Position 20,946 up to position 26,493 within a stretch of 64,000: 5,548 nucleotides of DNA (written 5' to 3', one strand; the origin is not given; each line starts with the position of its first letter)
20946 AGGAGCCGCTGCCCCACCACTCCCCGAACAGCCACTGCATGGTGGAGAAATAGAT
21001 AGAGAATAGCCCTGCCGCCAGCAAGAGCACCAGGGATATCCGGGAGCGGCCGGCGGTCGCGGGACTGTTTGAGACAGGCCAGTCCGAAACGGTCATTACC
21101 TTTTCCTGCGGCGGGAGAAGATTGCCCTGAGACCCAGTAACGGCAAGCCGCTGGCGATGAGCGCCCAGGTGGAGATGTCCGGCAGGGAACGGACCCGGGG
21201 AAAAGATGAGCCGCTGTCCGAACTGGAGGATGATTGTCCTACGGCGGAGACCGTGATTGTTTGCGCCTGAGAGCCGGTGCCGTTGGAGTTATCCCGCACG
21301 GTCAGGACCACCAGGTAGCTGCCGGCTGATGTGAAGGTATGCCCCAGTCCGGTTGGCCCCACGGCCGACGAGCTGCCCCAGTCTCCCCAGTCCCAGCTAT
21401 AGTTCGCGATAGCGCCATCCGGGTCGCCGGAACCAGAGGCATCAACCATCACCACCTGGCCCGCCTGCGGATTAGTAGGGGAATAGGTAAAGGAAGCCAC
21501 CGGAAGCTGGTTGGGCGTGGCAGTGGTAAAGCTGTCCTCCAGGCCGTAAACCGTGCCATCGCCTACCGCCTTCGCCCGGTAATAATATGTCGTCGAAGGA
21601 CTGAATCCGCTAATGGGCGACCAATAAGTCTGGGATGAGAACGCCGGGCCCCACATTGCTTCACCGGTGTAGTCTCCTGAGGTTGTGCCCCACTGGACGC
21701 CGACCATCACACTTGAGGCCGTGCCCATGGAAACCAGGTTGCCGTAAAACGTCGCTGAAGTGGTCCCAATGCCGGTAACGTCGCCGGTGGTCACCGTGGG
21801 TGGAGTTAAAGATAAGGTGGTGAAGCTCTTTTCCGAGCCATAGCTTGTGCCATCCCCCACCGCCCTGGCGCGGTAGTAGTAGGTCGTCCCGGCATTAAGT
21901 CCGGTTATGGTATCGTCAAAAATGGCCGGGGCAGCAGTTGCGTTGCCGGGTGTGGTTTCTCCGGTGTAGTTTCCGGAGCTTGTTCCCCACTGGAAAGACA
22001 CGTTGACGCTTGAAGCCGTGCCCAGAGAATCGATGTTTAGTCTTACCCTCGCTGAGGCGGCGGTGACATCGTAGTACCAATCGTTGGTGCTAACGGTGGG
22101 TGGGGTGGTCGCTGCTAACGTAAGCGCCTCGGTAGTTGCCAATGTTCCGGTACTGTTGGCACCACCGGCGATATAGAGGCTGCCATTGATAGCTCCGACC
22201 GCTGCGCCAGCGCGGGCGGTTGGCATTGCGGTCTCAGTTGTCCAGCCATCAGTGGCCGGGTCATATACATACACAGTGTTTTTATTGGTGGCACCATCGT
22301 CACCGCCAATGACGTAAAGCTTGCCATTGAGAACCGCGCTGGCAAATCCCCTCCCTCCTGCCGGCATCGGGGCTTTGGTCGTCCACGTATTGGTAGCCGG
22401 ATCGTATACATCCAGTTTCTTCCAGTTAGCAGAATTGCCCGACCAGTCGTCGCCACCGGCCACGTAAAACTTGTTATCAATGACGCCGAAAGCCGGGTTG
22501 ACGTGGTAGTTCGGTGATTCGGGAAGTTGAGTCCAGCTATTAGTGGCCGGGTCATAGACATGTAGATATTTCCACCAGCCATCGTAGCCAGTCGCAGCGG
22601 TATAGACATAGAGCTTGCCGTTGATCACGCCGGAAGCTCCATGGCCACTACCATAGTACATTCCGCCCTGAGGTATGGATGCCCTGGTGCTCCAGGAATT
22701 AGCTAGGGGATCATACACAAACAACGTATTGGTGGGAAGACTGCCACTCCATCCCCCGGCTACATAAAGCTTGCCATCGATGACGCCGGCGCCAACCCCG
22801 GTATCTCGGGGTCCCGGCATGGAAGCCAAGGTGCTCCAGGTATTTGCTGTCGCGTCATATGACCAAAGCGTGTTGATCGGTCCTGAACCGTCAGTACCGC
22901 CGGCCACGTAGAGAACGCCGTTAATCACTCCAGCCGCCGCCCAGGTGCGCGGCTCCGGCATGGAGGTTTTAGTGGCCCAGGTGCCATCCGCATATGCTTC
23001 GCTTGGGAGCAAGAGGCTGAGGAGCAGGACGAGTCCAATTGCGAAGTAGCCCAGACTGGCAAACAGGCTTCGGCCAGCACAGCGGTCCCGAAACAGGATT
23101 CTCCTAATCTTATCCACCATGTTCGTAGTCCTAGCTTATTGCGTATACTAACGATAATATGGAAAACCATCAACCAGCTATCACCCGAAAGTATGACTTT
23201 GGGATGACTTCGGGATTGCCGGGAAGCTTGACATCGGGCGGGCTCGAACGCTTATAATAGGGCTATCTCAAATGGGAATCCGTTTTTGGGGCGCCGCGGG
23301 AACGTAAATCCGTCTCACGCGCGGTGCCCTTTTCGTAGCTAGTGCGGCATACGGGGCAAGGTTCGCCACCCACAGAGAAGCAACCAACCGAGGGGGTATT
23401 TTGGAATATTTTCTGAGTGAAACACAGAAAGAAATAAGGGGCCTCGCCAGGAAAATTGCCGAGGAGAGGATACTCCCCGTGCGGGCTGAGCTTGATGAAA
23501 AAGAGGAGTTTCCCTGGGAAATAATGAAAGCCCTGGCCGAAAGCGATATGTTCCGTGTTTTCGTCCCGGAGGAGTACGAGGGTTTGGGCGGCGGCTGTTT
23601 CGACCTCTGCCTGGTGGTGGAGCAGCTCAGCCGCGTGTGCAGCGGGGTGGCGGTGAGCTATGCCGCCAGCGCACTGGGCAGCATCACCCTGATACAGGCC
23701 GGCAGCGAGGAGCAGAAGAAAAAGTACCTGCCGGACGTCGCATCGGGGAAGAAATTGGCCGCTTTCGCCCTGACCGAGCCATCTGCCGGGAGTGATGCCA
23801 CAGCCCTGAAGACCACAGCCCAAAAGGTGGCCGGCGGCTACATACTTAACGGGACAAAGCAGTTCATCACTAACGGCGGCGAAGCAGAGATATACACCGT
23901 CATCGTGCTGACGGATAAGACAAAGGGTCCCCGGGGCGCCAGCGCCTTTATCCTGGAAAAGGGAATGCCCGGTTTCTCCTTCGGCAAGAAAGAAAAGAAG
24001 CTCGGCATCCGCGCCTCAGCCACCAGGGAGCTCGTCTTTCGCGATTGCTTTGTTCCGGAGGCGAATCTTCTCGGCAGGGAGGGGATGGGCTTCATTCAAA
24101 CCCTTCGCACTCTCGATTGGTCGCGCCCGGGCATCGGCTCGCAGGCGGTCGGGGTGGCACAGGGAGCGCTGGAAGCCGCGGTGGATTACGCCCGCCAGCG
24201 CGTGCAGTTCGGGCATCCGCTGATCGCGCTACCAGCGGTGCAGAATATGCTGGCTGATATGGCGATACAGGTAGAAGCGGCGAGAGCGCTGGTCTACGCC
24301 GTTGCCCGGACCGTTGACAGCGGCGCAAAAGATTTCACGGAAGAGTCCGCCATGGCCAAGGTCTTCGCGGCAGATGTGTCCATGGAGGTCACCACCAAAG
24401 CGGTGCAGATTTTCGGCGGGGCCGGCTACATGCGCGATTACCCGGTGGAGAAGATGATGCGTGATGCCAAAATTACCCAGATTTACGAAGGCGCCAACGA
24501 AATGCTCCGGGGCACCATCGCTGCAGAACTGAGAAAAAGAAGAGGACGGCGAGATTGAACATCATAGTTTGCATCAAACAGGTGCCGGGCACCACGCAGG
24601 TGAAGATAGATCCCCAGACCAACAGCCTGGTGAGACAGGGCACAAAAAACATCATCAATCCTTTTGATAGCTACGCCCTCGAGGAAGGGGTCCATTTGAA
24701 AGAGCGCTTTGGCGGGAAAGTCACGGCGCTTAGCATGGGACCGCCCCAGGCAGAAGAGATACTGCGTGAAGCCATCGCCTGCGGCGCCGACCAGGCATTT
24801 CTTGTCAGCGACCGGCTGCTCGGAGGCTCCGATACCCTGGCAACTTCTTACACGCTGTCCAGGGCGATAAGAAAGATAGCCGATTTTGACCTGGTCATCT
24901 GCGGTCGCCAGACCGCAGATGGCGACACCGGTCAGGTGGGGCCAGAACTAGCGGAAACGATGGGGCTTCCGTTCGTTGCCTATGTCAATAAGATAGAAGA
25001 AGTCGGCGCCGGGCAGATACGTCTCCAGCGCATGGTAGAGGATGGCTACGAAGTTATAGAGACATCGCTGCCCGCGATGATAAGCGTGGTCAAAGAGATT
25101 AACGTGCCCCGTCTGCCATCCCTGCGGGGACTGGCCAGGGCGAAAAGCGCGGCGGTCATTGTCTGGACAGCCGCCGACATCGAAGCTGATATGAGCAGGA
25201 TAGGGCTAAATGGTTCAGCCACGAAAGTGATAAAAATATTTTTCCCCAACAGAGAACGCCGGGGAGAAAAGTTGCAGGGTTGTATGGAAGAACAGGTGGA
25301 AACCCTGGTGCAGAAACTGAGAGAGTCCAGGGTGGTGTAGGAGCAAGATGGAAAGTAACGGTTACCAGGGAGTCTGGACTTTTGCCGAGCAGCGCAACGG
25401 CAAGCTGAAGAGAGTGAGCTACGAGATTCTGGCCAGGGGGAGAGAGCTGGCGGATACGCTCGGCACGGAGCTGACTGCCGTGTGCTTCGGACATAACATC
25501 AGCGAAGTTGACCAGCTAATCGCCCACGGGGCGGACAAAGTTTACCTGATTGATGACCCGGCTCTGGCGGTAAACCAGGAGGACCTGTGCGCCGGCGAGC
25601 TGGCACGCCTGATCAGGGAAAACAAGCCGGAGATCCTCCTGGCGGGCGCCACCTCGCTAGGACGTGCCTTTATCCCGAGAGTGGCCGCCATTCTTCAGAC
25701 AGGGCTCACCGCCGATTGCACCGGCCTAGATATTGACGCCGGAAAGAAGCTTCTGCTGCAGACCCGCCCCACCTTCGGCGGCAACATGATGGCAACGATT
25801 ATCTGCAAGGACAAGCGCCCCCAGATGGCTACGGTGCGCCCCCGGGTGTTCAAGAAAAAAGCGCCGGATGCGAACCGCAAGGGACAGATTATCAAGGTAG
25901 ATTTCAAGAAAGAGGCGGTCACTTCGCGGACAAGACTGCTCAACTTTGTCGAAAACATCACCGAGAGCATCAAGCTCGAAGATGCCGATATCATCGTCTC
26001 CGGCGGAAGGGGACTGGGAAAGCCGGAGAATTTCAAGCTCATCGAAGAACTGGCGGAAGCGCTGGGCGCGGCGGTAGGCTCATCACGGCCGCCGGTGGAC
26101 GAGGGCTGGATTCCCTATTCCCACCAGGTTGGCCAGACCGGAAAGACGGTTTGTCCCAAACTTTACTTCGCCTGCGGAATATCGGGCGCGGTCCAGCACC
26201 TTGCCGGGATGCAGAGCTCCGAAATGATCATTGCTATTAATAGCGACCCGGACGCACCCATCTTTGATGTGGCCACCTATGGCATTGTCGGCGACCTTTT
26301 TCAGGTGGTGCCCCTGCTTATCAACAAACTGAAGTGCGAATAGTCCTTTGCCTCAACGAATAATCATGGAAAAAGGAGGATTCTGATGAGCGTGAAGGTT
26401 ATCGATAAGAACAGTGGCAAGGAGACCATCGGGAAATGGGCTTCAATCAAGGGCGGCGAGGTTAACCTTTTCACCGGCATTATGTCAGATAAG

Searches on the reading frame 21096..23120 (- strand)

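Call 49: search_protein_families(library=pfam, proteins=[window:21096-23120:-], max_evalue=0.00001)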
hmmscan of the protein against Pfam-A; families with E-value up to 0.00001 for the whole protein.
window:21096-23120:- (674 aa): 11 families
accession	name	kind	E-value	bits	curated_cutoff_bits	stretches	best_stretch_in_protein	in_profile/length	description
PF01344.31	Kelch_1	-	1.1e-54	181.9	20.1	4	257-300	3-46/46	Kelch motif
PF24681.1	Kelch_KLHDC2_KLHL20_DRC7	-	8e-49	166.3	50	3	50-202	43-197/221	KLHDC2/KLHL20/DRC7 Kelch-repeats domain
PF25210.1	Kelch_FKB95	-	1.3e-37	130.3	70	2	187-274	61-150/268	FKB95, Kelch-repeats domain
PF07646.21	Kelch_2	-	3.5e-31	106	21.3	1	259-300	5-48/48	Kelch motif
PF13964.12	Kelch_6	-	2.7e-30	103.7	25.3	1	258-303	4-50/50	Kelch motif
PF13418.12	Kelch_4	-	2e-28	98.5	21.6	1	57-102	1-48/49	Galactose oxidase, central domain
PF13415.12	Kelch_3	-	5.2e-28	97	22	2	265-308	1-45/48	Galactose oxidase, central domain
PF24981.1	Beta-prop_ATRN-LZTR1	-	4.9e-22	79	50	1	50-281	32-287/289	Attractin/LZTR1 beta-propeller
PF18911.6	PKD_4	-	7.8e-15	55.1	27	1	537-624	1-85/85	PKD domain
PF24996.1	NANM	-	3.2e-14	53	45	1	213-323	15-127/350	N-acetylneuraminate epimerase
PF00801.26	PKD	-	2.5e-09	37.4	23.5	1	544-619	2-76/80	PKD domain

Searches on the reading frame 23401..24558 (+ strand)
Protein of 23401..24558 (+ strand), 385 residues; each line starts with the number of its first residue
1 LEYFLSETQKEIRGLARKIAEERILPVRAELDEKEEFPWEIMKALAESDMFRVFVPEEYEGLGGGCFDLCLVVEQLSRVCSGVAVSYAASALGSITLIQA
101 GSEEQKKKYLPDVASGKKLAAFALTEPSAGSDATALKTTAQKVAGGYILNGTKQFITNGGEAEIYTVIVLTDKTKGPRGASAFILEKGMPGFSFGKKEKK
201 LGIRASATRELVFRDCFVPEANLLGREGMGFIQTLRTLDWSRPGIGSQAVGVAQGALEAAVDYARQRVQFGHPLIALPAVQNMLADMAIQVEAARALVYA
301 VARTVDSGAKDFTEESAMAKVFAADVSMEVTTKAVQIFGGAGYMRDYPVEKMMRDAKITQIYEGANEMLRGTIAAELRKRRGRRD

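Call 50: search_protein_families(library=pfam, proteins=[window:23401-24558:+], max_evalue=0.00001)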
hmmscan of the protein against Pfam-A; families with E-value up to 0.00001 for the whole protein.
window:23401-24558:+ (385 aa): 5 families
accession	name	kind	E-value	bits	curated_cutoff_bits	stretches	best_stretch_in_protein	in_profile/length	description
PF00441.29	Acyl-CoA_dh_1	-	2.1e-49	168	22.4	1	228-377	1-149/150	Acyl-CoA dehydrogenase, C-terminal domain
PF02771.21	Acyl-CoA_dh_N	-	3.7e-33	114.7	22.9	1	6-117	1-113/113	Acyl-CoA dehydrogenase, N-terminal domain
PF02770.24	Acyl-CoA_dh_M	-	3.7e-27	94.8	33.3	1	121-216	1-97/97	Acyl-CoA dehydrogenase, middle domain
PF08028.16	Acyl-CoA_dh_2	-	1.3e-25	90.6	22.7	1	244-366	2-133/134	Acyl-CoA dehydrogenase, C-terminal domain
PF22924.1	ACOX_C_alpha1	-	4.1e-06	27.1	27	0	280-373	68-164/169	Acyl-CoA oxidase, C-alpha1 domain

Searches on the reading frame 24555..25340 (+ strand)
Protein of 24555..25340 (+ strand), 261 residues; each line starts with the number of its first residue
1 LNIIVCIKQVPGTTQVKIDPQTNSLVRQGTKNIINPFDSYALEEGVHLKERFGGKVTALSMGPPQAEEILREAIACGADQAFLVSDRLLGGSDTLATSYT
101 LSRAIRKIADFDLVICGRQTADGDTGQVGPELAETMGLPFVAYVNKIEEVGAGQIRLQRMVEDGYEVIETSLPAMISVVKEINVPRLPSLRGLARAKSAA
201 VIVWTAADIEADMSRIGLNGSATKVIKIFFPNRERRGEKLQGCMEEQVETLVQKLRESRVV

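Call 50: search_protein_families(library=pfam, proteins=[window:24555-25340:+], max_evalue=0.00001)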
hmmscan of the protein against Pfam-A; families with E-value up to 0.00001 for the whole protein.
window:24555-25340:+ (261 aa): 1 family
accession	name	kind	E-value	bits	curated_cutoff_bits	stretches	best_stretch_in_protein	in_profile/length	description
PF01012.27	ETF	-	3.8e-45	154.4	26.7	1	24-208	3-180/181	Electron transfer flavoprotein domain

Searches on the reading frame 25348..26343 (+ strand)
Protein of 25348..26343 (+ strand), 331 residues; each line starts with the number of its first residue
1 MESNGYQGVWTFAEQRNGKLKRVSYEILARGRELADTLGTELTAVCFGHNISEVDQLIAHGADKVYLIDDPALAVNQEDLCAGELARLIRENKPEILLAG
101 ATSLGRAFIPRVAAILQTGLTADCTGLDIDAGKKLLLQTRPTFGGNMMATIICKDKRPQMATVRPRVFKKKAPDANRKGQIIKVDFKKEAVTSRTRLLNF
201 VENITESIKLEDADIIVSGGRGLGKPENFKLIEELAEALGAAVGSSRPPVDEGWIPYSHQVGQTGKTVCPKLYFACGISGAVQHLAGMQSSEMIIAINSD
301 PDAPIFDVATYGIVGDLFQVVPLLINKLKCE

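Call 50: search_protein_families(library=pfam, proteins=[window:25348-26343:+], max_evalue=0.00001)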
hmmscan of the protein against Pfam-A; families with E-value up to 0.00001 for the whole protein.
window:25348-26343:+ (331 aa): 2 families
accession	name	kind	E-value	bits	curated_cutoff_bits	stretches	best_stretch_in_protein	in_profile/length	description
PF01012.27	ETF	-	1.8e-51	174.9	26.7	1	9-187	1-179/181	Electron transfer flavoprotein domain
PF00766.25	ETF_alpha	-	3.3e-39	133.2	27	1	209-289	1-81/81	Electron transfer flavoprotein FAD-binding domain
